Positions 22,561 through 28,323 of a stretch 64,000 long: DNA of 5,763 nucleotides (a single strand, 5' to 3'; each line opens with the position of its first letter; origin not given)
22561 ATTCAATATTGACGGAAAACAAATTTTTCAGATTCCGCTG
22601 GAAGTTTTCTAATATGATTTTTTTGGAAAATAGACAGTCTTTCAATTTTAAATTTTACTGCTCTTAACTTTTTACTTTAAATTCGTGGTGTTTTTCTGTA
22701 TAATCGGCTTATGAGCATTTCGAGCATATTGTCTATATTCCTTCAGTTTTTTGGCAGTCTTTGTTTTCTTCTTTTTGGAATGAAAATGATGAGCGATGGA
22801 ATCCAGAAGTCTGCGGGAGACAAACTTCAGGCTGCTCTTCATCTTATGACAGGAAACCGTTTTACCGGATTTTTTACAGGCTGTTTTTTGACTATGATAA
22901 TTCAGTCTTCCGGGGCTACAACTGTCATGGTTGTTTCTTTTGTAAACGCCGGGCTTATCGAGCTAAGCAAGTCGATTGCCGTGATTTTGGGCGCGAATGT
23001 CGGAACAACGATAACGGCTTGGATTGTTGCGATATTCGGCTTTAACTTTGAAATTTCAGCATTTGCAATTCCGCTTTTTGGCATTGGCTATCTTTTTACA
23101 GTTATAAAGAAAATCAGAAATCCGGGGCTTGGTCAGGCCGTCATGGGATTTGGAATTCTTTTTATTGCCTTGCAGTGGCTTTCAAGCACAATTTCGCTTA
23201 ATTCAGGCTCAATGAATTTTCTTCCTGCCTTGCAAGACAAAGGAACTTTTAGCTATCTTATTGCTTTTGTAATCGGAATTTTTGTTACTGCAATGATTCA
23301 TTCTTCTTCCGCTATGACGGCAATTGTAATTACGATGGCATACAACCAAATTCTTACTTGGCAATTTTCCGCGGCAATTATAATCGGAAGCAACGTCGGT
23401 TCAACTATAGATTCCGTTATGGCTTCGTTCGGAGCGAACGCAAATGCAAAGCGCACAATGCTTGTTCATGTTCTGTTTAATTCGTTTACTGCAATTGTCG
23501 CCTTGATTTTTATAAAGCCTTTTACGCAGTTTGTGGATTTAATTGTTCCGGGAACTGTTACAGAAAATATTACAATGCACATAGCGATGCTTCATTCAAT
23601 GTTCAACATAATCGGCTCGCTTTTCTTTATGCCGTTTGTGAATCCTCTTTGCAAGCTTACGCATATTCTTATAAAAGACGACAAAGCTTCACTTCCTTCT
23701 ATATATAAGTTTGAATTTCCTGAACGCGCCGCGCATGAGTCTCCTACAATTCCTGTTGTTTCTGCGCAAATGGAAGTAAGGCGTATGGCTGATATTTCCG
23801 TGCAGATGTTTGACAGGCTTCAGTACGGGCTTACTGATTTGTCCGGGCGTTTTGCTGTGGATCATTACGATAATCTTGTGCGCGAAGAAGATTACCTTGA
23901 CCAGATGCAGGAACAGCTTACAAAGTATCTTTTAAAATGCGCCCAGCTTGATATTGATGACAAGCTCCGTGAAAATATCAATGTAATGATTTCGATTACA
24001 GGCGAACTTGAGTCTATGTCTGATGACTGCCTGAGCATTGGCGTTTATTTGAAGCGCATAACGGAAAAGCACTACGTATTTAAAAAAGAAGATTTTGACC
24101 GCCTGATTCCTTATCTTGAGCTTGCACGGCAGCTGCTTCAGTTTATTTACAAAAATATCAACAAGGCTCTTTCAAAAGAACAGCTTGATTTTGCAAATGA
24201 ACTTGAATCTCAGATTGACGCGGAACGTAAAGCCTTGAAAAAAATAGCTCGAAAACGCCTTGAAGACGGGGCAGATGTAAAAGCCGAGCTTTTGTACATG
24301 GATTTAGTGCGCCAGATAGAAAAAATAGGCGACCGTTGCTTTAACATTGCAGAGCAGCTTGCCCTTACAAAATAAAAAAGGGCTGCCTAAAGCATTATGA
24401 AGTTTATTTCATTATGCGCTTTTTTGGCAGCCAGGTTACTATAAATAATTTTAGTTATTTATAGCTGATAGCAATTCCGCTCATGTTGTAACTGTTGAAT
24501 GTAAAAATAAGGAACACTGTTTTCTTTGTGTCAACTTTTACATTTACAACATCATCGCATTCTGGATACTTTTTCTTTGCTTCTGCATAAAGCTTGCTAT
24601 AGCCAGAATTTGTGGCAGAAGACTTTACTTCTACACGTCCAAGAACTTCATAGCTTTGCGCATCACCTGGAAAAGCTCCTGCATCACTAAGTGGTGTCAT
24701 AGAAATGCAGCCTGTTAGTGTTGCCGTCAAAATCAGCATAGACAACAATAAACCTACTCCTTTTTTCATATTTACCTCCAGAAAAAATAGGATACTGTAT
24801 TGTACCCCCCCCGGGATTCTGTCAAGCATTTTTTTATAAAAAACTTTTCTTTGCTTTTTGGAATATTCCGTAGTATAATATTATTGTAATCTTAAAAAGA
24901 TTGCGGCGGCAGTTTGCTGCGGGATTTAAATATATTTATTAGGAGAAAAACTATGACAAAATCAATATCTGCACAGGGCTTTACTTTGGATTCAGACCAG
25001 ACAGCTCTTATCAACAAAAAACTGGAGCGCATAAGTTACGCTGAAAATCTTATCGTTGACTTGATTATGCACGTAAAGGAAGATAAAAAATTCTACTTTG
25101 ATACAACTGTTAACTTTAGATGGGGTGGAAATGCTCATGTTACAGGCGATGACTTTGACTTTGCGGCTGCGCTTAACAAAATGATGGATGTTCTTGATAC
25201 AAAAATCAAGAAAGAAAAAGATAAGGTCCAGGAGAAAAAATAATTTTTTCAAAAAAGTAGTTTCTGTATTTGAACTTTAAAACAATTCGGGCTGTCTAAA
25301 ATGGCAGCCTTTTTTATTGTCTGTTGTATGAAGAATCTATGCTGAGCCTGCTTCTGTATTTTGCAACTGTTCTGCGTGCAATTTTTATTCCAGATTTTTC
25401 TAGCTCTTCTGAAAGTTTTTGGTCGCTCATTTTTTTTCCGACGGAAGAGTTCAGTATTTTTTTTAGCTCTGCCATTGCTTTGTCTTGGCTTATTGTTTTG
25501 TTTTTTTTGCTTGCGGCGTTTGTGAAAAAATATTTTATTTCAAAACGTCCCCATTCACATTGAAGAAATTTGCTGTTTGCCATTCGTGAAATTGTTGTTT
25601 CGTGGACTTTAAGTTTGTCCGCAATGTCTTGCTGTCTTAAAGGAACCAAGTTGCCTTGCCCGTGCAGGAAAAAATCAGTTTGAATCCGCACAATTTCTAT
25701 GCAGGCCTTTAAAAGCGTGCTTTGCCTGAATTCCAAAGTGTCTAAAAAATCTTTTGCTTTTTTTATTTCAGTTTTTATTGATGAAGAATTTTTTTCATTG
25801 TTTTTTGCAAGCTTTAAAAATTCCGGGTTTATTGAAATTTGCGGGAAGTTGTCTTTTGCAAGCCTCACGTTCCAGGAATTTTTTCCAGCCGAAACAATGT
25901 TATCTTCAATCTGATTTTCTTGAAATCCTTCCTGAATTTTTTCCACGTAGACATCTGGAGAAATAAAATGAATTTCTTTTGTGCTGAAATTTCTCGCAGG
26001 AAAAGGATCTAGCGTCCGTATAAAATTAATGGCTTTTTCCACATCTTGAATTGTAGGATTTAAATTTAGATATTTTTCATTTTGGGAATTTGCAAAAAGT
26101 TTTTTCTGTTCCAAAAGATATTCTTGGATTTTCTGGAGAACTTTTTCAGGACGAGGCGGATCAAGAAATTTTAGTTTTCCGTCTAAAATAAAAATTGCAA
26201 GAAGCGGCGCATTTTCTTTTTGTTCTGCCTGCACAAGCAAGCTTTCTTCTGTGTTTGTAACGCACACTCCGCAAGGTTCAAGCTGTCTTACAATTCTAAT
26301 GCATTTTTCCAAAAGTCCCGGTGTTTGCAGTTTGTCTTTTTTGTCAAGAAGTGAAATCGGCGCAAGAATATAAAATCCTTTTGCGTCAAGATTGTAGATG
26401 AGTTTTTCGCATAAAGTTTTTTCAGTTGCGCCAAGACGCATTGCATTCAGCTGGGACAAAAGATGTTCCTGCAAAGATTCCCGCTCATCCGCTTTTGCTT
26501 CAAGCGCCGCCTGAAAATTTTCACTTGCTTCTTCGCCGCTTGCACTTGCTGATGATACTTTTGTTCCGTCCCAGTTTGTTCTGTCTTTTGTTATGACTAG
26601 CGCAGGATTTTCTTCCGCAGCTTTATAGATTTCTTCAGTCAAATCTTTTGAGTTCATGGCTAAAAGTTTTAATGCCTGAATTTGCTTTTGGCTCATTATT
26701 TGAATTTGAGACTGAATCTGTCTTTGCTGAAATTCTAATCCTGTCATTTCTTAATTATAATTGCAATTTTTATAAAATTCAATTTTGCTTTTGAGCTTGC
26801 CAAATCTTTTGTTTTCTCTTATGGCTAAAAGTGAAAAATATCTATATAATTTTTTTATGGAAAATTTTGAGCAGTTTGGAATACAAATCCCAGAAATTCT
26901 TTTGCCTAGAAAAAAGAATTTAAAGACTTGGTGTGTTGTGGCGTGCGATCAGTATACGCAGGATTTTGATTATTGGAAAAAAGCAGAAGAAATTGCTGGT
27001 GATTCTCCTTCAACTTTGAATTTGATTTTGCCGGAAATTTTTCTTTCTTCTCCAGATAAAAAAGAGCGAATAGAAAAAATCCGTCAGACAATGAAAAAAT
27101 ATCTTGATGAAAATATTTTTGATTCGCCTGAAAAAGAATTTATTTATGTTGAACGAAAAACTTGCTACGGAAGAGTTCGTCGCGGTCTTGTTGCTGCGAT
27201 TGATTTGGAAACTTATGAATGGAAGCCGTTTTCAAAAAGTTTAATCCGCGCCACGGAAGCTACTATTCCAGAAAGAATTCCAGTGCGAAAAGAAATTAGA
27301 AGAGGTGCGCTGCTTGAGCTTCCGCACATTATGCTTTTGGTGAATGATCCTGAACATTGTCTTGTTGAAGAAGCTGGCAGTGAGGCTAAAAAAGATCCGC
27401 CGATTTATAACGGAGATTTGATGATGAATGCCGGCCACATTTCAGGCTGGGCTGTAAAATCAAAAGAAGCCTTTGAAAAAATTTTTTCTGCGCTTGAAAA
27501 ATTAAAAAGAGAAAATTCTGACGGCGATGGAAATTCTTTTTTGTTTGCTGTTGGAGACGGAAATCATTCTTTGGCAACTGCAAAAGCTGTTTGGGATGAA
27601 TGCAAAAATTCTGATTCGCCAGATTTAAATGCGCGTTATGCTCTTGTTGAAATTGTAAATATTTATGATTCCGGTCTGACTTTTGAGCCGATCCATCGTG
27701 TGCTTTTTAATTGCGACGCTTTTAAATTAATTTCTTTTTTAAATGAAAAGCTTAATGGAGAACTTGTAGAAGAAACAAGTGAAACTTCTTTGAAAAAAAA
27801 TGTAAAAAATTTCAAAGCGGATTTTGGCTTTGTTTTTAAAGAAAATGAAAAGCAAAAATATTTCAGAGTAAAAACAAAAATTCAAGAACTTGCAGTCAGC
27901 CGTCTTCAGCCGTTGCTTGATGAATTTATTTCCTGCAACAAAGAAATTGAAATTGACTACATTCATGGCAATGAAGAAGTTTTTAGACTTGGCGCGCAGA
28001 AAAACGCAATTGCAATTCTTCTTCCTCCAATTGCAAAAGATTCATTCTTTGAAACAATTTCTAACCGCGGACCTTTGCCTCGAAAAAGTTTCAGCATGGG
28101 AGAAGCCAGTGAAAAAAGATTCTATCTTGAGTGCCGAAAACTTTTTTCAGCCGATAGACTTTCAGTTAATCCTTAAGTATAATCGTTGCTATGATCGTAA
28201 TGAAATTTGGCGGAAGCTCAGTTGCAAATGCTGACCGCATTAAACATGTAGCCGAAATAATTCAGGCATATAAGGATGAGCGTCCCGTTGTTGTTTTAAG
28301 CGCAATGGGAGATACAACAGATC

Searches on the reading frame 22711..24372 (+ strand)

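Call 49: search_protein_families(library=pfam, proteins=[window:22711-24372:+], max_evalue=0.0001)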
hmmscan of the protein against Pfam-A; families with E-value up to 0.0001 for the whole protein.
window:22711-24372:+ (554 aa): 2 families
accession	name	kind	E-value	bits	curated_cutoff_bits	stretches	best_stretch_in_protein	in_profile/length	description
PF02690.20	Na_Pi_cotrans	-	3e-55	186.4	29.1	2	20-158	2-136/137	Na+/Pi-cotransporter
PF01895.24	PhoU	-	2.3e-10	41.2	23.5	0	479-549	11-88/89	PhoU domain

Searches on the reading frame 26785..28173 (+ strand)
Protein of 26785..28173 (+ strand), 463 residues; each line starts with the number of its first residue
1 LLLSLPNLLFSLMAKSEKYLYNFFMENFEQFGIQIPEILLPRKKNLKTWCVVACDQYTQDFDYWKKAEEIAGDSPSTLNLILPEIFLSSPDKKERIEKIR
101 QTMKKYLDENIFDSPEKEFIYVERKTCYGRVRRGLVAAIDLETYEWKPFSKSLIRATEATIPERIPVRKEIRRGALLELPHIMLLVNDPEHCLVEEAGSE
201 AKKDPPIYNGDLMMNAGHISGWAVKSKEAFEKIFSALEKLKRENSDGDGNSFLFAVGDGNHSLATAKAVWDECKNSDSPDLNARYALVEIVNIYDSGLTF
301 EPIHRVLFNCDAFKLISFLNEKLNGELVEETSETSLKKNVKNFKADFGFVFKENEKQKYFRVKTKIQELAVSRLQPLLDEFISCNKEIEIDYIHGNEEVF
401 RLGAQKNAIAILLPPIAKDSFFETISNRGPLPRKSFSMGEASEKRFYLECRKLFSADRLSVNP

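Call 49: search_protein_families(library=pfam, proteins=[window:26785-28173:+], max_evalue=0.0001)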
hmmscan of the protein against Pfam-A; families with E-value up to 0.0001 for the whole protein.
window:26785-28173:+ (463 aa): 1 family
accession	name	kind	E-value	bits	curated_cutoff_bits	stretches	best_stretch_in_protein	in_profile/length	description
PF06245.16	DUF1015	-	7.2e-66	222.8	25.8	1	44-374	13-318/325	Protein of unknown function (DUF1015)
